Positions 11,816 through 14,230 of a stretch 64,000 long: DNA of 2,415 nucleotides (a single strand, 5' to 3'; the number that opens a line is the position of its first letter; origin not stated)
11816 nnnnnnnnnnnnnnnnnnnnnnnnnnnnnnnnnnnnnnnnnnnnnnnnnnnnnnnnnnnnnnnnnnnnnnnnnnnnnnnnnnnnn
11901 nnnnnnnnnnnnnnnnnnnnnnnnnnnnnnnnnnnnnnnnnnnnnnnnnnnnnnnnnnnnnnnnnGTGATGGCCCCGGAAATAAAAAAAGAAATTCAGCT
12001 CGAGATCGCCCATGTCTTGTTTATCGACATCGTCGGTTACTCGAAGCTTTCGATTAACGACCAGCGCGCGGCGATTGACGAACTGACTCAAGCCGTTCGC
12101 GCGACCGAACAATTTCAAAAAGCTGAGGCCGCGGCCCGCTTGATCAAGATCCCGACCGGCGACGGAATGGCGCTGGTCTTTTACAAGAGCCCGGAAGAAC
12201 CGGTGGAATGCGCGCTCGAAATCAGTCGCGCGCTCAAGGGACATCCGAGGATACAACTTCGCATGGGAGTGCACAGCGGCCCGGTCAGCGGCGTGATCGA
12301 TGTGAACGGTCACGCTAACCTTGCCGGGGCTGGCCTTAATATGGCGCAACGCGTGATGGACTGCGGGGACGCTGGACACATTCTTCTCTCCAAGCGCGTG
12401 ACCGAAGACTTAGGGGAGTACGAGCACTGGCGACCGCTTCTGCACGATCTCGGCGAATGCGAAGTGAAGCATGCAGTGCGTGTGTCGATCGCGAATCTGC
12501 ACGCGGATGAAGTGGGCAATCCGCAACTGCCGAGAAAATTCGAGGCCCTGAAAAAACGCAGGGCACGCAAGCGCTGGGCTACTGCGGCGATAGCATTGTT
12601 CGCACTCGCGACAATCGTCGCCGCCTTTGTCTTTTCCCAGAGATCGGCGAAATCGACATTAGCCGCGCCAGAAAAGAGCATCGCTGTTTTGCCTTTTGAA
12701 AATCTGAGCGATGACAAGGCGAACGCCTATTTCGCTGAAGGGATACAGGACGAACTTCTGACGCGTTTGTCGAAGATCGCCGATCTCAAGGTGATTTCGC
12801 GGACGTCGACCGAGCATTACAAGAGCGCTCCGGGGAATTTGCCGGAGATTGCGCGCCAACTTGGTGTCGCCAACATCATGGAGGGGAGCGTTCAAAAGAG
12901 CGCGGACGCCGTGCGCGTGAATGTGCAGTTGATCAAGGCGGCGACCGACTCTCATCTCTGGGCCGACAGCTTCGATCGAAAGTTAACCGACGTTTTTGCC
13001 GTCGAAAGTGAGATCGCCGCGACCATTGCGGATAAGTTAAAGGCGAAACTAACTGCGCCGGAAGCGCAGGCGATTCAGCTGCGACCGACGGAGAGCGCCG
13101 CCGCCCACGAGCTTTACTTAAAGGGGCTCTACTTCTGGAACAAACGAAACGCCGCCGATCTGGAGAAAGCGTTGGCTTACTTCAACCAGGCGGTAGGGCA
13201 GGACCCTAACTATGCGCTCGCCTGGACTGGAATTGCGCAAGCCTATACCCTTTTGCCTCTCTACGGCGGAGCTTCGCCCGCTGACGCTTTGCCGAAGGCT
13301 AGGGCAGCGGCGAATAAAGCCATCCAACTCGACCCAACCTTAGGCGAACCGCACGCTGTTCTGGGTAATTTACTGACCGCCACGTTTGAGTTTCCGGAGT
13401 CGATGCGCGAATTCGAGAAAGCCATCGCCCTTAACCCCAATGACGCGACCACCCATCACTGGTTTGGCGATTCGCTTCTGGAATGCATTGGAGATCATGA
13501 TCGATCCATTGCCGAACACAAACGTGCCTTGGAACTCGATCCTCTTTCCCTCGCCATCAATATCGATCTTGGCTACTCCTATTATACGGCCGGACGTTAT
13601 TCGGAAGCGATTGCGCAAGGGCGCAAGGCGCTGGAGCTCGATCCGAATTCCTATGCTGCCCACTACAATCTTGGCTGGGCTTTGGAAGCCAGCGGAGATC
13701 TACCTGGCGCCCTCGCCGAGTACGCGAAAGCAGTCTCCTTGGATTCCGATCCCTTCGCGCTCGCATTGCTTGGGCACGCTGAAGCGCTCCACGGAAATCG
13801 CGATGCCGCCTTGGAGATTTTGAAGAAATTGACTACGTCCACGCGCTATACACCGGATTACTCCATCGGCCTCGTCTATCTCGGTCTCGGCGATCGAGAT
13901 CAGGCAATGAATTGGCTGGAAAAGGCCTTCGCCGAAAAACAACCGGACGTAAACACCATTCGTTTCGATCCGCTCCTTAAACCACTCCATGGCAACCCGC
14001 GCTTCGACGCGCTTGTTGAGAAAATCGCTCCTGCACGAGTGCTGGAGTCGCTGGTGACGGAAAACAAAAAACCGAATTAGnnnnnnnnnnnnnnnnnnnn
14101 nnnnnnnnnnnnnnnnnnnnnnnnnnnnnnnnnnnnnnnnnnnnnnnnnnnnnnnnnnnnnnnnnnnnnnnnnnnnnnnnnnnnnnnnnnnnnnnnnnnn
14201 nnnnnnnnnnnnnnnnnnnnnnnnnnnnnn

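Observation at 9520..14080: Cyclase-homology heads in the array lack the canonical substrate-specifying residues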

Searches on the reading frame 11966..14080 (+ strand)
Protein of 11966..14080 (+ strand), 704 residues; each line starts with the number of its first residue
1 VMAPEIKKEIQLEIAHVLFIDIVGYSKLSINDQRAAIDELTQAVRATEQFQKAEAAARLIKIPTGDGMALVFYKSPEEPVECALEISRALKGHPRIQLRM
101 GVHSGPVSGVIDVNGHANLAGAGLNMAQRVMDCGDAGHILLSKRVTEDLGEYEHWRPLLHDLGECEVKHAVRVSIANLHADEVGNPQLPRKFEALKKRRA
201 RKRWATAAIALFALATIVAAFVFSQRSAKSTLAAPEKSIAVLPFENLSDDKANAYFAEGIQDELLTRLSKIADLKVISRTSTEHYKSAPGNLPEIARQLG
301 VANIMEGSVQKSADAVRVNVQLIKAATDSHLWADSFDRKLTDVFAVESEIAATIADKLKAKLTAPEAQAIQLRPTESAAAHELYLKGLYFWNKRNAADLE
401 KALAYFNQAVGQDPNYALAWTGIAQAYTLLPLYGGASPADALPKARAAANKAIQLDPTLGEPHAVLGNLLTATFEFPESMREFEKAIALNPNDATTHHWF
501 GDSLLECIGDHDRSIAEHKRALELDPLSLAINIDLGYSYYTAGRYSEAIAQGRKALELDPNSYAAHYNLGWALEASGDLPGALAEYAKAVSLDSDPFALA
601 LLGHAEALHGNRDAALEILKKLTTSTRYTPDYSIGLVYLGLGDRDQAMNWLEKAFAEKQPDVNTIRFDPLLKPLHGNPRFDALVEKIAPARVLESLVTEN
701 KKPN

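Call 4: search_protein_families(library=pfam, proteins=[window:11966-14080:+], max_evalue=0.01)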
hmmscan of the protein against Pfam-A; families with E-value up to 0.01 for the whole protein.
window:11966-14080:+ (704 aa): 16 families
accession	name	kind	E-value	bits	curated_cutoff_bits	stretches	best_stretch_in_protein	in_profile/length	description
PF13414.12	TPR_11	-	2e-23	82.2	26.8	2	536-577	1-42/42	TPR repeat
PF07719.23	TPR_2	-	3.6e-23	80.1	27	2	534-561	6-33/34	Tetratricopeptide repeat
PF13181.12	TPR_8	-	3e-21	74.2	25.7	0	533-561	5-33/34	Tetratricopeptide repeat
PF13431.12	TPR_17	-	4.7e-19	67.5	24.4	1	553-583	3-33/34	Tetratricopeptide repeat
PF00515.34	TPR_1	-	6.1e-18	64.2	27.8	2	535-561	7-33/34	Tetratricopeptide repeat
PF13428.12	TPR_14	-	7.1e-16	57.6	23.5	1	532-570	4-42/44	Tetratricopeptide repeat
PF13432.12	TPR_16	-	2.3e-15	57.2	32.7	2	534-596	2-62/65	Tetratricopeptide repeat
PF14559.12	TPR_19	-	3.3e-14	53.4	25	2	541-595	3-57/68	Tetratricopeptide repeat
PF13424.12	TPR_12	-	1.3e-09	38.6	30.1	1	494-559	3-75/77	Tetratricopeptide repeat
PF13374.12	TPR_10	-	6.3e-08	32.8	27.5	0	534-558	7-31/42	Tetratricopeptide repeat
PF07721.20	TPR_4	-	5.2e-07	30.1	27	0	564-585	2-23/26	Tetratricopeptide repeat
PF00211.25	Guanylate_cyc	-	6.4e-06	26.3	21.9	1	17-150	11-156/183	Adenylate and Guanylate cyclase catalytic domain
PF13176.12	TPR_7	-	2.8e-05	24.3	27.9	0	633-654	4-27/36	Tetratricopeptide repeat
PF23914.1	TPR_CcmH_CycH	-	0.0016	18.7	42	0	465-557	55-149/158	Cytochrome c-type biogenesis protein H TPR domain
PF13174.12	TPR_6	-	0.002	19.1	26.3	0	565-591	2-28/33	Tetratricopeptide repeat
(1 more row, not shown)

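Call 5: search_protein_families(library=ncbifam, proteins=[window:11966-14080:+], max_evalue=0.01)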
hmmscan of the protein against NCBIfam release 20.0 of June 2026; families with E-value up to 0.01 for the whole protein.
window:11966-14080:+ (704 aa): 19 families
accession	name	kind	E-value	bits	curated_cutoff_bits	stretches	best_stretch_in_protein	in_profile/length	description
NF009037.0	PRK12370.1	equivalog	5.4e-21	74.6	589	2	236-550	121-427/553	HilA/EilA family virulence transcriptional regulator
NF040959.1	MamA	equivalog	1.9e-19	69.9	200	2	531-593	141-203/204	magnetosome protein MamA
TIGR02521.1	type_IV_pilW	equivalog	1.7e-17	63.7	154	2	530-594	32-96/234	type IV pilus biogenesis/stability protein PilW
TIGR02917.1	PEP_TPR_lipo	equivalog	1.5e-16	59.5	312.2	2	538-659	31-156/899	XrtA/PEP-CTERM system TPR-repeat protein PrsT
TIGR04510.1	mod_pep_cyc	subfamily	1e-13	50.7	400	2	293-427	308-442/814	putative peptide modification system cyclase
NF033762.1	social_mot_Tgl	equivalog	4.9e-13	49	225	1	478-593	49-166/252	social motility TPR repeat lipoprotein Tgl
NF047558.1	TPR_END_plus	domain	1.7e-12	47.1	32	1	632-685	3-56/56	TPR end-of-group domain-containing protein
NF033758.1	gliding_GltE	equivalog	1.8e-10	40.4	225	2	485-621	213-350/411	adventurous gliding motility TPR repeat lipoprotein GltE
NF007540.1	PRK10153.1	equivalog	5.4e-09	35.4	400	1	190-425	148-386/516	lysine decarboxylation/transport transcriptional activator CadC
NF002725.1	PRK02603.1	equivalog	2.4e-07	30.9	143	0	536-594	42-103/173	photosystem I assembly protein Ycf3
NF008391.2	PRK11189.1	equivalog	3.9e-06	26.6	250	0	514-652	84-223/297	lipoprotein NlpI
TIGR02552.1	LcrH_SycD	equivalog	7e-06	25.8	104.8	1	519-622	8-112/136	SycD/LcrH family type III secretion system chaperone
NF047507.1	TPR_BatC_Lepto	exception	7.2e-06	25.6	175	1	470-571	34-138/214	TPR repeat-containing protein BatC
TIGR00990.1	3a0801s09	subfamily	2e-05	23.4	757.25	1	444-594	349-498/615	mitochondrial import receptor subunit TOM70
NF008520.0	PRK11447.1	equivalog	3.1e-05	22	858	0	538-595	278-335/1157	cellulose synthase complex outer membrane protein BcsC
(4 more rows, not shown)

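Call 24: find_encoding_contigs(protein=window:11966-14080:+, flank=3000, max_places=3)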
Protein window:11966-14080:+ (704 aa): no gene with exactly this product is on record in the collection.

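Call 25: find_encoding_contigs(protein=window:11969-14080:+, flank=3000, max_places=3)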
Protein window:11969-14080:+ (703 aa): no gene with exactly this product is on record in the collection.

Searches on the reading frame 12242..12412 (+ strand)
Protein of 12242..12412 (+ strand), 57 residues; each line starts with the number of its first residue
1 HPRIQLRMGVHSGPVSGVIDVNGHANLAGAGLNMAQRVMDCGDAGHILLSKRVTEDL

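Call 54: search_solved_structures(query=window:12242-12412:+, max_evalue=1, show_alignments=5)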
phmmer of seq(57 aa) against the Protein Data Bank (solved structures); distinct sequences matched with E-value up to 1: 10.
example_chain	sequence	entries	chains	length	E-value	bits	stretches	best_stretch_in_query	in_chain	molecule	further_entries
6aoa_A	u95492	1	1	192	2.9e-05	27.2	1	4-51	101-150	Bacterio-rhodopsin/guanylyl cyclase 1 fusion protein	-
5oyh_A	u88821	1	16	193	4.6e-05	26.6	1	4-51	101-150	Nucleotide cyclase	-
6ao9_A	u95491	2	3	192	0.00011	25.3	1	4-51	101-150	Bacterio-rhodopsin/guanylyl cyclase 1 fusion protein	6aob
6sir_A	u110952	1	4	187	0.00017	24.8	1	4-51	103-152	Nucleotide cyclase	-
3et6_A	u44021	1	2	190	0.016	18.6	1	4-51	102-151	Soluble guanylyl cyclase beta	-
1ybt_A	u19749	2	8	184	0.45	14.1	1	4-54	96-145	hydrolase, alpha/beta hydrolase fold family | lipJ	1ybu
9bcv_A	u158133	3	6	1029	0.48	14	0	3-52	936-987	Atrial natriuretic peptide receptor 1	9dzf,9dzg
9dzh_A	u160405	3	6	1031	0.48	14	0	3-52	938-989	Atrial natriuretic peptide receptor 1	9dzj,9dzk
9bcl_A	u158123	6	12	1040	0.48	14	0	3-52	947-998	Atrial natriuretic peptide receptor 1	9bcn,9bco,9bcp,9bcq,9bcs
3r5g_A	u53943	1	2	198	0.83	13.3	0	4-52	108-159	CyaB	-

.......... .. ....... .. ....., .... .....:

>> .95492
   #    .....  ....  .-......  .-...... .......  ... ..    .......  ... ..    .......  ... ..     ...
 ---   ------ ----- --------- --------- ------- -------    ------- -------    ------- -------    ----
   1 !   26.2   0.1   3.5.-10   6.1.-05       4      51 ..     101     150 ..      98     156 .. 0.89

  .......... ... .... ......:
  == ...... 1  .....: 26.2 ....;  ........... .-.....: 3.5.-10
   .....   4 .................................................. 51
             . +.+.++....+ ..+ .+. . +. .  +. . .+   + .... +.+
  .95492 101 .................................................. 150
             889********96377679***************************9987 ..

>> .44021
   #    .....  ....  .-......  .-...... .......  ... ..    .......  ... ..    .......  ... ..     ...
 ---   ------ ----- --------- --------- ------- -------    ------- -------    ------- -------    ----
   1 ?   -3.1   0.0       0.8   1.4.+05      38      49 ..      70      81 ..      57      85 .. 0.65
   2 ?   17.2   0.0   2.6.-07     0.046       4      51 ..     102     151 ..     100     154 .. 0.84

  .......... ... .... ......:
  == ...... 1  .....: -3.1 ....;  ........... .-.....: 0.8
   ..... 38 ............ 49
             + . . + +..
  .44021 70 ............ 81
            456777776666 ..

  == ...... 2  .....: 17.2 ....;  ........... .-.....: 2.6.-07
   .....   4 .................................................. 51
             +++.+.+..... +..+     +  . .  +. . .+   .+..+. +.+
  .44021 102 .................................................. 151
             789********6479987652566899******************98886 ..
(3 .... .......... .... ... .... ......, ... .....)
